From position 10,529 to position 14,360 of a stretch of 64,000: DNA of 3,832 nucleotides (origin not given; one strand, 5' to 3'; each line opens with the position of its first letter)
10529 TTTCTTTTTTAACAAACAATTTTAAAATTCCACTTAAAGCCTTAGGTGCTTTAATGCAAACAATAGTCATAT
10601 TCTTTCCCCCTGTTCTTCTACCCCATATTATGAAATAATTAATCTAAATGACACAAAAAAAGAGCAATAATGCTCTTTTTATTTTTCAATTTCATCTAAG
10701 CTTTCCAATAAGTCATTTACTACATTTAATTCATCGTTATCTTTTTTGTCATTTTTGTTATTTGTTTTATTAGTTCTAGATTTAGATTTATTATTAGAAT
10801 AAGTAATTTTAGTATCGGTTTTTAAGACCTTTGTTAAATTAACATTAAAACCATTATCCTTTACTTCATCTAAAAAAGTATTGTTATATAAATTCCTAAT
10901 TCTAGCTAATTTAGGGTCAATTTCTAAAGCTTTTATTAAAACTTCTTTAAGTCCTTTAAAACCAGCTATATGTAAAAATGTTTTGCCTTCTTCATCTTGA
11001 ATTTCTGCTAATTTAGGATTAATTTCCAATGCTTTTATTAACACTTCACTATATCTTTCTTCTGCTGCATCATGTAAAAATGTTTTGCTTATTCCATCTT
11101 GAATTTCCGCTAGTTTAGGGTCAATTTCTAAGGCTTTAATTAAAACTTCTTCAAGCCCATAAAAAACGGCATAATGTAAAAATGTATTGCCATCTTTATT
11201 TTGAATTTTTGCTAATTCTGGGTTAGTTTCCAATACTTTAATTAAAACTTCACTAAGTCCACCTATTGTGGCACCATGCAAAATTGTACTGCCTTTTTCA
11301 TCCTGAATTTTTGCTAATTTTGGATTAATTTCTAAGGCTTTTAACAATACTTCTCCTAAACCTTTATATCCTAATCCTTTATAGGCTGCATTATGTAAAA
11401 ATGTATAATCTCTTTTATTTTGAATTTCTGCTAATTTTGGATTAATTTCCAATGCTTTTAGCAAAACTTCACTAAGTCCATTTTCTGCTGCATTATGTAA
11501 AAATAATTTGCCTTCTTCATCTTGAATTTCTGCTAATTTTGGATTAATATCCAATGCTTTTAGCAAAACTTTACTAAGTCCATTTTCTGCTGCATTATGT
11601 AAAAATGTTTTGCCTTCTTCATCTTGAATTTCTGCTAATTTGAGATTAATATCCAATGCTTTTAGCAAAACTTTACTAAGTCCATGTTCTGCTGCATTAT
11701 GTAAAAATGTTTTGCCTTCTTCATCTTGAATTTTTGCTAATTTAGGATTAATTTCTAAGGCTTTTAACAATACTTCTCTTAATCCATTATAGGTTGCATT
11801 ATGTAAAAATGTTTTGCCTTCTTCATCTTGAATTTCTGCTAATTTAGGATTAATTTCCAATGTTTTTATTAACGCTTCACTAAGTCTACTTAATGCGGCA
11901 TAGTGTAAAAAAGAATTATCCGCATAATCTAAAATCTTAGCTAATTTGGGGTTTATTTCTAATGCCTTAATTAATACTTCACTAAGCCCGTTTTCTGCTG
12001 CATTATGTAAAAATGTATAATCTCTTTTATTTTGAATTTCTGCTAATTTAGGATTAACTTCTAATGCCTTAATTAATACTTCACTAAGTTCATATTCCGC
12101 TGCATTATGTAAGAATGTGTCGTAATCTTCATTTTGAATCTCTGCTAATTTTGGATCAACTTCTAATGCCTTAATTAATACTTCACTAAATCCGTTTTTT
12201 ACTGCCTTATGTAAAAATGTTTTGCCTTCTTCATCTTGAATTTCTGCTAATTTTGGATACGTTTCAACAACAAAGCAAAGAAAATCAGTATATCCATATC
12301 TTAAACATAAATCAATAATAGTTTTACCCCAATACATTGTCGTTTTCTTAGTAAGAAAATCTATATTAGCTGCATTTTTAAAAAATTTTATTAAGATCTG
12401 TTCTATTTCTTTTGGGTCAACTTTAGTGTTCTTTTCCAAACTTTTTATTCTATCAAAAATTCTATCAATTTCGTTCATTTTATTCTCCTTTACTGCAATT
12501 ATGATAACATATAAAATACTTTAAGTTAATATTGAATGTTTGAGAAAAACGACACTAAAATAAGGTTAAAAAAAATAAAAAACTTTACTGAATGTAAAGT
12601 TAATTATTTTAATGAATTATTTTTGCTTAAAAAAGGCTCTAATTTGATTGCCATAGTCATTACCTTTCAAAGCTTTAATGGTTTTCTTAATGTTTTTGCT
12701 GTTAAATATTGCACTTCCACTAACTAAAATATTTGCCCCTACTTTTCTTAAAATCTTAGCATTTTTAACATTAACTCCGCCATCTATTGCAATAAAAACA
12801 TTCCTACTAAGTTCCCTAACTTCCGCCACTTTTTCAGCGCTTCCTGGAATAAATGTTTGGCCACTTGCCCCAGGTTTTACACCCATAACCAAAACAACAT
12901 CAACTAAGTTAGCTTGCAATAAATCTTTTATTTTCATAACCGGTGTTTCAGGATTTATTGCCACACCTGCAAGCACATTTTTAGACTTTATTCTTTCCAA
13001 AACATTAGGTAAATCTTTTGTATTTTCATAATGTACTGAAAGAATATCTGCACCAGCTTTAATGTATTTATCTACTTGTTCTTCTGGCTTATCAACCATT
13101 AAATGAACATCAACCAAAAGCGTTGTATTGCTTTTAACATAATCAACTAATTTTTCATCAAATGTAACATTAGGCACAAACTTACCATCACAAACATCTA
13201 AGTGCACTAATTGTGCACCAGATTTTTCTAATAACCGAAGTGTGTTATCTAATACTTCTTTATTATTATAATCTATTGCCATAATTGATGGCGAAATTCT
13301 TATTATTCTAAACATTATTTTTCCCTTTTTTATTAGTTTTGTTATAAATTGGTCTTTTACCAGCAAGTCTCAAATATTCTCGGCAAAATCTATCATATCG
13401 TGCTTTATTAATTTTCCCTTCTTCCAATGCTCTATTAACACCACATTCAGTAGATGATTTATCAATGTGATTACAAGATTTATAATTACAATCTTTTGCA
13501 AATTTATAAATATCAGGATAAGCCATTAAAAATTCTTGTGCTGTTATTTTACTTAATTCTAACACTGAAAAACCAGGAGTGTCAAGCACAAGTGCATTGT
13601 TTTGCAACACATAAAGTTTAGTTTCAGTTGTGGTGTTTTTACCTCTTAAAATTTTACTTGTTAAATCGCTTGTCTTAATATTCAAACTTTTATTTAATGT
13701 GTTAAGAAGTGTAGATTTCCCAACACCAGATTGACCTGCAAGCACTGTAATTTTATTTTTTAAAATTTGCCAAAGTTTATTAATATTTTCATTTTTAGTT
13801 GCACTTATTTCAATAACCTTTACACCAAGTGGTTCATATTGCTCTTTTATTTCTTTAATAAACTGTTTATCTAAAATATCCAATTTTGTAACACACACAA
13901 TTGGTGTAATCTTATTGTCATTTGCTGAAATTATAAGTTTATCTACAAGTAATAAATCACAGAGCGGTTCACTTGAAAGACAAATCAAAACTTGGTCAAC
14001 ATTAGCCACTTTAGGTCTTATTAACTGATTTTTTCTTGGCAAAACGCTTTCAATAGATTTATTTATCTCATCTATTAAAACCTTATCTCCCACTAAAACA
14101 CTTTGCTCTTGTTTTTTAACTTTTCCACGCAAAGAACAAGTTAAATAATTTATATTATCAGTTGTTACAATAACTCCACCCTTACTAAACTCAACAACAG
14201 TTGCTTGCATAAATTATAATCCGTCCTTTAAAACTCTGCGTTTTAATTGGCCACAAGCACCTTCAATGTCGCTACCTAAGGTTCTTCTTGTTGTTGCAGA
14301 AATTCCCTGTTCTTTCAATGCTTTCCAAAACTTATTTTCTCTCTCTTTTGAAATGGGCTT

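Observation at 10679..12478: Cytoplasmic 599-aa protein built from about 14 near-perfect 34-residue ankyrin-like repeats in a spore-forming Firmicute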

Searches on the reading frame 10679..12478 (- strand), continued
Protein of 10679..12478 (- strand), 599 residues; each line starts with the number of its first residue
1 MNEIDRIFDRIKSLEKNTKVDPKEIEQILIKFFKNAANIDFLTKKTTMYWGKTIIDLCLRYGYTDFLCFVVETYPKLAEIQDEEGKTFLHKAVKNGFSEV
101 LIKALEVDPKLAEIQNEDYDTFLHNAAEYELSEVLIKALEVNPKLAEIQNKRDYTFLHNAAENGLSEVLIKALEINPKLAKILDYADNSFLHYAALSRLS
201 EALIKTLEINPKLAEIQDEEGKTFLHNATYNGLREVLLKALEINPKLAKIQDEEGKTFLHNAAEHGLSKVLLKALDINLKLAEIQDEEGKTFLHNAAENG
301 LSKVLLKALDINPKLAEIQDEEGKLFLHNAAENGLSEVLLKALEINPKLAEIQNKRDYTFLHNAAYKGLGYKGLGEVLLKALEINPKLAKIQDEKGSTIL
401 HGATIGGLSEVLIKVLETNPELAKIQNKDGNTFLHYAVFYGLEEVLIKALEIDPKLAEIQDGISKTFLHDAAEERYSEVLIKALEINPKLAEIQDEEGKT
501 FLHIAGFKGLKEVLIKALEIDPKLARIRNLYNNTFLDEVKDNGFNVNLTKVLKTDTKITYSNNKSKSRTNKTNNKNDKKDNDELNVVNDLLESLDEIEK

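Call 73: search_protein_families(library=pfam, proteins=[L019:7644-8195:+, L019:8228-9253:-, L019:9243-10247:-, L019:11293-12168:+, L019:12351-13844:+], max_evalue=0.001)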
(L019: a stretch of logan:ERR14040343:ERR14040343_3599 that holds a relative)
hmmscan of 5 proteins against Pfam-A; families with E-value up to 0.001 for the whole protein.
L019:7644-8195:+ (183 aa): 0 families

L019:8228-9253:- (341 aa): 0 families

L019:9243-10247:- (334 aa): 1 family
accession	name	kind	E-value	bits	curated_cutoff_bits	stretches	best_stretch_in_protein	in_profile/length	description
PF00145.23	DNA_methylase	-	1.9e-109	366.5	22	1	27-326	1-324/324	C-5 cytosine-specific DNA methylase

L019:11293-12168:+ (291 aa): 1 family
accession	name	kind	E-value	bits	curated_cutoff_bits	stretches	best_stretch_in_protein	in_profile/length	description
PF23343.2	REP_ORF2-G2P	-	2.5e-10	41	27.8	1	107-223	2-98/99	Replication-associated protein ORF2/G2P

L019:12351-13844:+ (497 aa): 3 families
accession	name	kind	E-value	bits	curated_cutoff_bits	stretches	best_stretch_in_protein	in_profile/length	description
PF00239.26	Resolvase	-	3.9e-29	102.1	23.3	1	4-147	1-143/145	Resolvase, N terminal domain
PF07508.19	Recombinase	-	1.9e-16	60.6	21.1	1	168-253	1-101/102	Recombinase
PF13408.12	Zn_ribbon_recom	-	5e-09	36.8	25.3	1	268-321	2-53/58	Recombinase zinc beta ribbon domain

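Call 77: predict_structure(alignment_id=A3)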
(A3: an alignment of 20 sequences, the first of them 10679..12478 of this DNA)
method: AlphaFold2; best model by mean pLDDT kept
length: 599 residues; sequences in the alignment: 20
mean_pLDDT: 89.3   pTM: 0.81
mean pLDDT of the five models: 89.3, 88.4, 88.3, 87.8, 87.8
residues with pLDDT >= 90: 467; 70-90: 55; 50-70: 23; < 50: 54
segments of 3 or more residues with pLDDT < 50: 543-546, 548-585, 589-599
pLDDT, mean of each block of 10 residues (from residue 1): 80 78 88 83 85 90 95 96 96 97 98 98 98 99 98 98 99 98 98 98 98 98 98 98 98 98 98 98 98 98 98 98 98 98 98 98 92 94 97 97 96 97 97 98 98 98 97 98 97 95 94 93 72 57 47 36 34 40 48 40
secondary structure, 60 per line:
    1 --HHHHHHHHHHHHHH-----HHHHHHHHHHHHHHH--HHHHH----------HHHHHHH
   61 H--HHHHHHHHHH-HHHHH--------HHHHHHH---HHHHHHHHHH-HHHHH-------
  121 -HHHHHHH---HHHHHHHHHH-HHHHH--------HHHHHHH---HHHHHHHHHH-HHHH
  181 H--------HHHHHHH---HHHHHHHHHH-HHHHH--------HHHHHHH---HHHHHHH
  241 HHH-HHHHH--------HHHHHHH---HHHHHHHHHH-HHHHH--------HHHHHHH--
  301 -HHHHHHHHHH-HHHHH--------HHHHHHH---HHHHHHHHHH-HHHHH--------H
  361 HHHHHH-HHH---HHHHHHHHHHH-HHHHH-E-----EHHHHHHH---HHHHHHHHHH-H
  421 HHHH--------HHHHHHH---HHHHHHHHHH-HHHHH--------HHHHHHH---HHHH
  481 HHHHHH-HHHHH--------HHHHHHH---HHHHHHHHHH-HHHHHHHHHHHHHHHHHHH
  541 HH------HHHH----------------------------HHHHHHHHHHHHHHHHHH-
elements in order: H3-16 H22-36 H39-43 H54-61 H64-73 H75-79 H88-94 H98-107 H109-113 H122-128 H132-141 H143-147 H156-162 H166-175 H177-181 H190-196 H200-209 H211-215 H224-230 H234-243 H245-249 H258-264 H268-277 H279-283 H292-298 H302-311 H313-317 H326-332 H336-345 H347-351 H360-366 H374-384 H386-390 H399-405 H409-418 H420-424 H433-439 H443-452 H454-458 H467-473 H477-486 H488-492 H501-507 H511-520 H522-542 H549-552 H581-598
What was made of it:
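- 12347..12478 (-): Residues 1-44: family-specific N-terminal helical module (helices 3-16, 22-36, 39-43); no Pfam match. AF2 secondary structure, pLDDT 78-88 with the 20-sequence alignment (call 77).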

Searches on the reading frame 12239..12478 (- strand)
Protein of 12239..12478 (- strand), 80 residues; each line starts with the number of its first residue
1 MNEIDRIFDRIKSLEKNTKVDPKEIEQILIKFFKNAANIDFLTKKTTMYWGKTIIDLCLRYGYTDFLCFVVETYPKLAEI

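Call 33: search_protein_representatives(alignment_id=A2)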
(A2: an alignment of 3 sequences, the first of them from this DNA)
Query: 3 sequences, 71 profile positions. Proteins with E-value up to 0.001 (for the whole library): 37; up to 1e-10: 14; up to 1e-30: 1. The best 37 are listed.
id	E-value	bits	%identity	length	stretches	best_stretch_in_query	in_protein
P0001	2.0e-39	149.4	-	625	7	1-71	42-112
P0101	7.0e-28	112.4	-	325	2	1-71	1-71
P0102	1.5e-25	105.0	-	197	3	1-71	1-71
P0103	3.8e-24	100.4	-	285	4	1-71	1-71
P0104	7.5e-23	96.3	-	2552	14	36-68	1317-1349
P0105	7.5e-20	86.7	-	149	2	1-71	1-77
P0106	4.7e-19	84.1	-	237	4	1-69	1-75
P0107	5.1e-19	84.0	-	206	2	2-71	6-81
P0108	3.1e-17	78.3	-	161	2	1-71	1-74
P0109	1.9e-12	63.0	-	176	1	1-69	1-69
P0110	3.8e-12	62.0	-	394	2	1-68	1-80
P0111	9.5e-12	60.7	-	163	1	1-71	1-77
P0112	2.1e-11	59.6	-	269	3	3-70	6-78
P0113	2.4e-11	59.4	-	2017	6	38-67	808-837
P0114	1.6e-08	50.4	-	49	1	1-41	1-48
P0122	8.9e-07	44.8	-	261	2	3-70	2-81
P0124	2.9e-06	43.2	-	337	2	1-70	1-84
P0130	7.0e-05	38.7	-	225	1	1-69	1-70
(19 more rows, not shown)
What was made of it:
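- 12257..12346 (-): Residues 45-74: degenerate N-terminal capping ANK unit (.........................); with residues 1-44 it forms the module that defines the family. Profile search, call 33.
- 37 profile hits among 1.84 billion representatives (call 33).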

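Call 36: find_encoding_contigs(protein=P0130, flank=6000, max_places=3)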
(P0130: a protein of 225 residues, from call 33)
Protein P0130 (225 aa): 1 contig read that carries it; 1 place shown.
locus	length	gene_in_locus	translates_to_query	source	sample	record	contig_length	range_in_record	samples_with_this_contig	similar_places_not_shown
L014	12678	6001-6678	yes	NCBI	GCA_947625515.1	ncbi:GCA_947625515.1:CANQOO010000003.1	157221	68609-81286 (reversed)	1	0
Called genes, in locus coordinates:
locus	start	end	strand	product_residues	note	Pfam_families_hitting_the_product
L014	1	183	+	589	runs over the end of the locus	PF19789:DUF6273 (weak)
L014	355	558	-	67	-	-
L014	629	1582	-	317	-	-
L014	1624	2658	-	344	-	PF00044:Gp_dh_N, PF02800:Gp_dh_C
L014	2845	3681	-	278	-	-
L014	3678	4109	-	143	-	PF02502:LacAB_rpiB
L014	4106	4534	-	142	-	PF01451:LMWPc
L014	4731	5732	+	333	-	PF12796:Ank_2 (faint), PF13606:Ank_3 (faint), PF13637:Ank_4 (faint), PF13857:Ank_5 (faint), PF00023:Ank (faint)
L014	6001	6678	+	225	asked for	PF12796:Ank_2 (weak), PF13637:Ank_4 (faint), PF13857:Ank_5 (faint), PF00023:Ank (faint), PF12796:Ank_2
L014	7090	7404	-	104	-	PF02410:RsfS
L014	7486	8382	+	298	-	-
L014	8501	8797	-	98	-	PF01985:CRS1_YhbY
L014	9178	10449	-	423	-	PF01018:GTP1_OBG, PF02421:FeoB_N, PF01926:MMR_HSR1, PF09269:DUF1967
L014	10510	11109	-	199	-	PF00730:HhH-GPD, PF00633:HHH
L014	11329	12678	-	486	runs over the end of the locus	PF01336:tRNA_anti-codon, PF01409:tRNA-synt_2d (faint), PF00152:tRNA-synt_2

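Call 46: find_encoding_contigs(protein=P0124, flank=6000, max_places=2)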
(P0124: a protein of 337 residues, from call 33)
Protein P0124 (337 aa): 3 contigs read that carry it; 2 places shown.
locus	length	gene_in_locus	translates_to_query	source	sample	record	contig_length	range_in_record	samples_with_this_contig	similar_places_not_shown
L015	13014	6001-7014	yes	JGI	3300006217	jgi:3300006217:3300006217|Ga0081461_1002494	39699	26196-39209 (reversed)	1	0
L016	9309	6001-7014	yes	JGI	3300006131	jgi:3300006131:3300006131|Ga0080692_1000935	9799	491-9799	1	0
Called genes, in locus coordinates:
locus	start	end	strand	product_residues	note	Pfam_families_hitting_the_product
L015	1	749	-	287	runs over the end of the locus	PF02163:Peptidase_M50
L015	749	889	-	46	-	-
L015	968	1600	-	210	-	-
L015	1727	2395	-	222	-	PF04079:SMC_ScpB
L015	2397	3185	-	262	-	PF02616:SMC_ScpA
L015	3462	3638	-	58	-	-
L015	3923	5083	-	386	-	PF13354:Beta-lactamase2, PF00768:Peptidase_S11, PF07943:PBP5_C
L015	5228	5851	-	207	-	-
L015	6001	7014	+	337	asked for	PF12796:Ank_2 (faint)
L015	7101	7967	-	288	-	-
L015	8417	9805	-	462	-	PF01156:IU_nuc_hydro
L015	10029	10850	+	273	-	PF02645:DegV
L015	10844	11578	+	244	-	PF00106:adh_short, PF01370:Epimerase (faint), PF08659:KR, PF23441:SDR (weak), PF13561:adh_short_C2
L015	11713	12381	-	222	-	PF01712:dNK (weak), PF02224:Cytidylate_kin, PF13189:Cytidylate_kin2, PF13238:AAA_18 (weak)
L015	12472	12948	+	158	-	PF03167:UDG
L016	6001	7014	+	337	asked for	PF12796:Ank_2 (faint)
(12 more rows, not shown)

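Call 47: find_encoding_contigs(protein=P0110, flank=6000, max_places=2)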
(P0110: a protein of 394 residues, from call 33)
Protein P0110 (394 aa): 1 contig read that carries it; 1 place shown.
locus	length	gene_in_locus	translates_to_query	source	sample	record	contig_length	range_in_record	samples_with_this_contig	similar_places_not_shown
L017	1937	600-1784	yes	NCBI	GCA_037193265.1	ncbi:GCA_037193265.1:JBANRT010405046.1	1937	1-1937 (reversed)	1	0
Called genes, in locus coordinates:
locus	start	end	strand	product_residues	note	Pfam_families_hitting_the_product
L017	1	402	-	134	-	?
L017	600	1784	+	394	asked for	-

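Call 48: find_encoding_contigs(protein=P0122, flank=6000, max_places=2)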
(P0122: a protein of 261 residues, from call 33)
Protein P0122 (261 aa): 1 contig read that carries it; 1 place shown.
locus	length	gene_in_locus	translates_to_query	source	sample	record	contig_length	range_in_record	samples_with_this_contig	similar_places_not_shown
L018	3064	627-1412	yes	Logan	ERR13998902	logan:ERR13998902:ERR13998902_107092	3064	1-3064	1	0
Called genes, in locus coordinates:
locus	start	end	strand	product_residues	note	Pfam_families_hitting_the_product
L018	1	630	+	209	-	?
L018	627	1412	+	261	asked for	PF12796:Ank_2 (faint)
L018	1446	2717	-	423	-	PF06689:zf-C4_ClpX, PF01078:Mg_chelatase (faint), PF07724:AAA_2, PF07728:AAA_5 (faint), PF00004:AAA, PF10431:ClpB_D2-small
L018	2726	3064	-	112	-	?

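Call 57: find_homologous_proteins(query=A4, max_evalue=0.001)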
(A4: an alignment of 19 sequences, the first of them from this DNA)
Query A4 (19 sequences) (80 aa, profile of the alignment): 2 proteins with E <= 0.001 among 431 candidates.
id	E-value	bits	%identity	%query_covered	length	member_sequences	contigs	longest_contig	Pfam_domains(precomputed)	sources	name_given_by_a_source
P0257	2.7e-22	96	100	100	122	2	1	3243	-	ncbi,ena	-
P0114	1.0e-4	40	84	61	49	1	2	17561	-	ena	-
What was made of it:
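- Tried and rejected: The word-indexed search with the N-terminal profile returned only two fragments of the same gene (call 57).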

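Call 58: search_protein_families(library=pfam, proteins=[window:12239-12478:-], max_evalue=1)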
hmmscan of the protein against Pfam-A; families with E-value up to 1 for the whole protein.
seq(80 aa): 1 family
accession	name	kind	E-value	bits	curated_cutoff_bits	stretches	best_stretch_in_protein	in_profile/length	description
PF10037.15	MRP-S27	-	0.11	11.9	25.9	1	13-56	194-236/393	Mitochondrial 28S ribosomal protein S27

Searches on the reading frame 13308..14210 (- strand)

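Call 73: search_protein_families(library=pfam, proteins=[L019:7644-8195:+, L019:8228-9253:-, L019:9243-10247:-, L019:11293-12168:+, L019:12351-13844:+], max_evalue=0.001)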
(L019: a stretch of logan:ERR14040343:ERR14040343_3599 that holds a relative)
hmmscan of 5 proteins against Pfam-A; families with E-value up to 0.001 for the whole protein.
L019:7644-8195:+ (183 aa): 0 families

L019:8228-9253:- (341 aa): 0 families

L019:9243-10247:- (334 aa): 1 family
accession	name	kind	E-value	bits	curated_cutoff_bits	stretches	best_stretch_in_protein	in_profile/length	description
PF00145.23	DNA_methylase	-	1.9e-109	366.5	22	1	27-326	1-324/324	C-5 cytosine-specific DNA methylase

L019:11293-12168:+ (291 aa): 1 family
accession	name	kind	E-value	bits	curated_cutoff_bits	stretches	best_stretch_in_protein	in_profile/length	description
PF23343.2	REP_ORF2-G2P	-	2.5e-10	41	27.8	1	107-223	2-98/99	Replication-associated protein ORF2/G2P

L019:12351-13844:+ (497 aa): 3 families
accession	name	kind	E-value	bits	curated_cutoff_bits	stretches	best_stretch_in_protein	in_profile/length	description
PF00239.26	Resolvase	-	3.9e-29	102.1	23.3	1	4-147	1-143/145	Resolvase, N terminal domain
PF07508.19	Recombinase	-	1.9e-16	60.6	21.1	1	168-253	1-101/102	Recombinase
PF13408.12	Zn_ribbon_recom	-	5e-09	36.8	25.3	1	268-321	2-53/58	Recombinase zinc beta ribbon domain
